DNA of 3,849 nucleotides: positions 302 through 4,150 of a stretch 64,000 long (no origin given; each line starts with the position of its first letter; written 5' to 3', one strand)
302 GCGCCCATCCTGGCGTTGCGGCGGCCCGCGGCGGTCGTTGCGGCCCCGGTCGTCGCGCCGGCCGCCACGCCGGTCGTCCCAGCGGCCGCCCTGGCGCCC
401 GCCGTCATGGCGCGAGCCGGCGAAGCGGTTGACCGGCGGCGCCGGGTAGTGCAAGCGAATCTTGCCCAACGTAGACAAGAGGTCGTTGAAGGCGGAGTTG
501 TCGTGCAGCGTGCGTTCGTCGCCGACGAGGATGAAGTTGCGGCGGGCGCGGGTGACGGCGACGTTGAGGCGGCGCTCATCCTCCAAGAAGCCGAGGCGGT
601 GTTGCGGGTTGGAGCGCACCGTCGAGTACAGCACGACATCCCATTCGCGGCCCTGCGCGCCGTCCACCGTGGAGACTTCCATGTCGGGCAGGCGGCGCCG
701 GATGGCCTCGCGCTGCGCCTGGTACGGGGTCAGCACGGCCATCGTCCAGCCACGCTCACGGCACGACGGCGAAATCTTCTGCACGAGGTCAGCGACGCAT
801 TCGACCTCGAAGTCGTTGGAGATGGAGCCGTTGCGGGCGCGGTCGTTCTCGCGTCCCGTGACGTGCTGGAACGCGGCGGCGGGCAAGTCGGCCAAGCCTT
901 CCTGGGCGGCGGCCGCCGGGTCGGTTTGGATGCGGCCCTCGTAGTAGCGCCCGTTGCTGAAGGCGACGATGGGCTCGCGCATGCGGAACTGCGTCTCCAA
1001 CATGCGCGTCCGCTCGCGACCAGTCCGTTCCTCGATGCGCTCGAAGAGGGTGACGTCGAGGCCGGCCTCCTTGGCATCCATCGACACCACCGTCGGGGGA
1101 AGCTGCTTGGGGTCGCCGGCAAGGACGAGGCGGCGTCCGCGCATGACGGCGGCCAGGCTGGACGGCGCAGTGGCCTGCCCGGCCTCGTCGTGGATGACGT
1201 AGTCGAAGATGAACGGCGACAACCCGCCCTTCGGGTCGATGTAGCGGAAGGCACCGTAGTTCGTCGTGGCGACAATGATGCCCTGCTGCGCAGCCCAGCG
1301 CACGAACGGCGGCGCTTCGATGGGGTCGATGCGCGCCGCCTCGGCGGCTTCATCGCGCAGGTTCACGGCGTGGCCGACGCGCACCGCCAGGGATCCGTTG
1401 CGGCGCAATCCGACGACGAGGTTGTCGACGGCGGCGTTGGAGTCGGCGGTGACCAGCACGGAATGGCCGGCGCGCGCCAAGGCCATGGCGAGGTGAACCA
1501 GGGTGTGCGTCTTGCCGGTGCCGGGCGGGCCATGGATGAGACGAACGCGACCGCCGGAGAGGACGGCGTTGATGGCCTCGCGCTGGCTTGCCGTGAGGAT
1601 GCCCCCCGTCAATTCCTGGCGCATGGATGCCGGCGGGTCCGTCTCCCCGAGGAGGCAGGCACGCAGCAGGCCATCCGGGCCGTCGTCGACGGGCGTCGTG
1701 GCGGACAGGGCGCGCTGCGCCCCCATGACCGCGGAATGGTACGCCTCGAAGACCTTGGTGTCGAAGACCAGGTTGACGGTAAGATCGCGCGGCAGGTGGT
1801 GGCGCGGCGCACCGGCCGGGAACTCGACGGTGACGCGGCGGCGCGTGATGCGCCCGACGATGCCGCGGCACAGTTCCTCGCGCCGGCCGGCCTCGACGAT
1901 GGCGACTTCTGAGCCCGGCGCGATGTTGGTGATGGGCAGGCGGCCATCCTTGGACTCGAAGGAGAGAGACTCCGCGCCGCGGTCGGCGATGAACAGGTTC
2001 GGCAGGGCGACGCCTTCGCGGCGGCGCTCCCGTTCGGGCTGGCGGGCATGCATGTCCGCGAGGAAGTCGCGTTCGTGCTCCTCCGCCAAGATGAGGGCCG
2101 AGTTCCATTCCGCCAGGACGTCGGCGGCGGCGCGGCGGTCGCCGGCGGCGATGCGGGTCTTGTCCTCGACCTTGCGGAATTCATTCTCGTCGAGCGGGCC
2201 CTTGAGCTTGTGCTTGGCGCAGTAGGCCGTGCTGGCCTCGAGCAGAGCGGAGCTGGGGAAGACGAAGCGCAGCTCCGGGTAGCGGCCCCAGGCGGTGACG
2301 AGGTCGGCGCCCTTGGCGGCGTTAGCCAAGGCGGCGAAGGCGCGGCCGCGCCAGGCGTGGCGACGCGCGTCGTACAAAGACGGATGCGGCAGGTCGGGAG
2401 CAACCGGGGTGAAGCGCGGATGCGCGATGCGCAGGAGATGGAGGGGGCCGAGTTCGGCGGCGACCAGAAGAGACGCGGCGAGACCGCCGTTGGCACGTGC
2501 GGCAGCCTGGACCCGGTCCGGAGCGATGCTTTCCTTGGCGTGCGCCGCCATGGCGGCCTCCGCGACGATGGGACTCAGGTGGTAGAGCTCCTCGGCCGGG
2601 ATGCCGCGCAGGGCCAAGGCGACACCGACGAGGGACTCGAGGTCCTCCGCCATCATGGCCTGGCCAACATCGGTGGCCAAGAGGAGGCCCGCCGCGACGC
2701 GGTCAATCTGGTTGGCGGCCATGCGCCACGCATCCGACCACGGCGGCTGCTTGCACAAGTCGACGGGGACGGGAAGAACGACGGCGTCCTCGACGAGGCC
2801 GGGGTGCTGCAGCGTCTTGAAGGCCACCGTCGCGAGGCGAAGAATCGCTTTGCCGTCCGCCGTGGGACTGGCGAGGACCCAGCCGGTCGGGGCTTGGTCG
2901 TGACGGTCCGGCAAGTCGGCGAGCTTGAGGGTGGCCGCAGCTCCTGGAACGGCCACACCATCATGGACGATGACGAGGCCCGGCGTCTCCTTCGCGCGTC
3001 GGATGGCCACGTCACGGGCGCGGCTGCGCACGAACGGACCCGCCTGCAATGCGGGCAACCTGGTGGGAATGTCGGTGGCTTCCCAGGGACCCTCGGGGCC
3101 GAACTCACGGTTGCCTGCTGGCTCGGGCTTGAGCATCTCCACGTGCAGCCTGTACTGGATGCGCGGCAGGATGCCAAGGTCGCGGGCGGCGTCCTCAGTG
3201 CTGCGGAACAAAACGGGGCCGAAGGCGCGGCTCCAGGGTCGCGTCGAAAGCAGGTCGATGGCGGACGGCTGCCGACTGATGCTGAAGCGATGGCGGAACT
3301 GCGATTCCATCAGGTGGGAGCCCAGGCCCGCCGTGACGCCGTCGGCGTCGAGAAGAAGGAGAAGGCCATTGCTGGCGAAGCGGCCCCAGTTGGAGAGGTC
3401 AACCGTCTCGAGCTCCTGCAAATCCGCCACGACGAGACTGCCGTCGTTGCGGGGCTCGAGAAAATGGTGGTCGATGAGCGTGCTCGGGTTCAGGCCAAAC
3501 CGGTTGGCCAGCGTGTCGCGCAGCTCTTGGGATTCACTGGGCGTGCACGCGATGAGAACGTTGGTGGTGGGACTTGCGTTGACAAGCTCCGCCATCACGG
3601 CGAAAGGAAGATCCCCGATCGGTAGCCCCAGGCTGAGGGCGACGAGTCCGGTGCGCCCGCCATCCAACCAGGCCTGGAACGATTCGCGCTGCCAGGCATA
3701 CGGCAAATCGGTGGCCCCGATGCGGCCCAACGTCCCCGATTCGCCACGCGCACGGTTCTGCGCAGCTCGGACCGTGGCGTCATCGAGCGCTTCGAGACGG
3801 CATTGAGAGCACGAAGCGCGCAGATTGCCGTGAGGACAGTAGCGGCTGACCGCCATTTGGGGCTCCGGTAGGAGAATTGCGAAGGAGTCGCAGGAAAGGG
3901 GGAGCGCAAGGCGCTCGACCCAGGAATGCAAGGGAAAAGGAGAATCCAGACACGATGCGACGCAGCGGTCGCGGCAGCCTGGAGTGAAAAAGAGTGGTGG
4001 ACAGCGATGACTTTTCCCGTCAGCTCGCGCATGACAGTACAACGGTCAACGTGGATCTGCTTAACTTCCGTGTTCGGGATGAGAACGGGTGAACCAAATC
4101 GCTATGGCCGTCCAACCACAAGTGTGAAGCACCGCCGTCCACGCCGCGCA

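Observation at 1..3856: Giant Upf1-like helicase with a Cys4 knuckle, a degenerate second helicase-like module and an RG-rich tail, hidden from the ORF track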

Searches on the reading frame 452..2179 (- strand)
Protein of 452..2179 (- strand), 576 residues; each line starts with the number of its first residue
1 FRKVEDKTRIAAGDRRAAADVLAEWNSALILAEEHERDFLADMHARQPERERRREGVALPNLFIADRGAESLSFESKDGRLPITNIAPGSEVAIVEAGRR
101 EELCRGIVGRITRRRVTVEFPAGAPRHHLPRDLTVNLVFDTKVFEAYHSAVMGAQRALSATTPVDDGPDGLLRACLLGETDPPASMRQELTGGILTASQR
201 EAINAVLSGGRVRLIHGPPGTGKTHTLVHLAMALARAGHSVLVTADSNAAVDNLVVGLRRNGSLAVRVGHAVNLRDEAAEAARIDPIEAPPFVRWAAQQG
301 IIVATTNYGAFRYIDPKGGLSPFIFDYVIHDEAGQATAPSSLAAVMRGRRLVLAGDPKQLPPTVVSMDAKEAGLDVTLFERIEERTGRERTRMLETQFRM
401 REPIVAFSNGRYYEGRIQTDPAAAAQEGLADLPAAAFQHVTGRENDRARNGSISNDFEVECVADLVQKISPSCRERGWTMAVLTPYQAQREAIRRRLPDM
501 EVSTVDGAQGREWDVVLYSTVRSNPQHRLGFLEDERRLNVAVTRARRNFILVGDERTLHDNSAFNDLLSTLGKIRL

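Call 35: search_solved_structures(query=window:452-2179:-, max_evalue=0.00001, show_alignments=1)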
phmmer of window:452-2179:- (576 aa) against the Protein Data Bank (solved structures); distinct sequences matched with E-value up to 0.00001: 30.
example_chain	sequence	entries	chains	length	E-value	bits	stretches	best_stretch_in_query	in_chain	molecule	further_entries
4b3g_A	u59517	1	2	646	2.3e-59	205.2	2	301-565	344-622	DNA-BINDING PROTEIN SMUBP-2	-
4b3f_X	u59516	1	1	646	3.4e-59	204.6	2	301-565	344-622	DNA-BINDING PROTEIN SMUBP-2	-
2xzo_A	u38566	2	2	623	7e-39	137.6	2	315-569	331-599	REGULATOR OF NONSENSE TRANSCRIPTS 1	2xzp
2gjk_A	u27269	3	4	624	7.1e-39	137.6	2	315-569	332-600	Regulator of nonsense transcripts 1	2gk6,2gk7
6ej5_A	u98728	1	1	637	7.7e-39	137.5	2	315-569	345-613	Regulator of nonsense transcripts 1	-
5eax_A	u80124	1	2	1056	1.5e-38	136.5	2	195-425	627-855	DNA replication ATP-dependent helicase/nuclease DNA2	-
5eaw_A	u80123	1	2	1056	1.5e-38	136.5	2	195-425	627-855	DNA replication ATP-dependent helicase/nuclease DNA2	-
5ean_A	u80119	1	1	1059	1.6e-38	136.5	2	195-425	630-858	DNA replication ATP-dependent helicase/nuclease DNA2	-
9qwn_A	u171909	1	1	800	1.7e-38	136.3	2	315-569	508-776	Isoform 2 of Regulator of nonsense transcripts 1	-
2wjv_A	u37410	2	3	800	1.7e-38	136.3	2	315-569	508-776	REGULATOR OF NONSENSE TRANSCRIPTS 1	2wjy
8rd3_A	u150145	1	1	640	1.3e-36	130.1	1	270-568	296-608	ATP-dependent helicase NAM7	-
8ftm_A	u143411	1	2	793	2.2e-36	129.3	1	325-562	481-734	5'-3' RNA helicase-like protein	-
2xzl_A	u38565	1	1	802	3e-36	128.9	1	270-568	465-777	ATP-DEPENDENT HELICASE NAM7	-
9qdq_A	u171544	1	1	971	5.6e-36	128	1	323-568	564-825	ATP-dependent helicase NAM7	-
8fth_A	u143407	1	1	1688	3.4e-35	125.4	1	325-562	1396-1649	5'-3' RNA helicase-like protein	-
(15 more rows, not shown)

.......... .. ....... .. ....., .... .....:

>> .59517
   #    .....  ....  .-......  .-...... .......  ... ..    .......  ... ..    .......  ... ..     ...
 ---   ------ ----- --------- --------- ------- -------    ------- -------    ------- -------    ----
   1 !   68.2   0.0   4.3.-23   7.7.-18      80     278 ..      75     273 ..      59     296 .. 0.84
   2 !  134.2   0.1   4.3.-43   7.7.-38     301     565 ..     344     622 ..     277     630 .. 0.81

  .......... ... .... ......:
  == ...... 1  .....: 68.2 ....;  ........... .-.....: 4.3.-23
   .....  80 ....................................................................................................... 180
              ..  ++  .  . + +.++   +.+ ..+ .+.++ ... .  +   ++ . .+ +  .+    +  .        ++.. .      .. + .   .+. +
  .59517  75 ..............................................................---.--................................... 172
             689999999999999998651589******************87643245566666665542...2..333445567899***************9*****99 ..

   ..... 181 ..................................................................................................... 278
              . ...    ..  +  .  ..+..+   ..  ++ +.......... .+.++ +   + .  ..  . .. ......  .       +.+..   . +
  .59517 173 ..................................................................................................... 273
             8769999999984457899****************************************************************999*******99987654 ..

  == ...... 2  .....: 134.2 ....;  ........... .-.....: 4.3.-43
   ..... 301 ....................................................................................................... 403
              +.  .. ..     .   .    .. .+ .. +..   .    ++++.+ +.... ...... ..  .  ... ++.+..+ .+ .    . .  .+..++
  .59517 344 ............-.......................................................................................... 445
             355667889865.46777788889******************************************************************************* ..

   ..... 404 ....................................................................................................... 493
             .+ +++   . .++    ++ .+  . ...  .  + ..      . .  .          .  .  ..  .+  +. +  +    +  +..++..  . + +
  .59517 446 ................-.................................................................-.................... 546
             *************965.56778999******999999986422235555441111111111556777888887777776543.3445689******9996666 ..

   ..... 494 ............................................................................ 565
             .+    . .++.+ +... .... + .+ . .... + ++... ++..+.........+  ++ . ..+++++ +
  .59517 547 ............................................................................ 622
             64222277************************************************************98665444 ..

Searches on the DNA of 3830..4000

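Call 88: search_rna_families(source=window, start=3830, end=4000, threshold=evalue, max_evalue=1)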
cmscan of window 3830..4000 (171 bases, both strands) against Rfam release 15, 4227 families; matches with E-value up to 1: 1.
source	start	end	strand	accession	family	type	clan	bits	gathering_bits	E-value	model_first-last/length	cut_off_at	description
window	3830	3851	+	RF01136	sR28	Gene; snRNA; snoRNA; CD-box;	-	11.4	39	0.67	31-55/55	5'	Small nucleolar RNA sR28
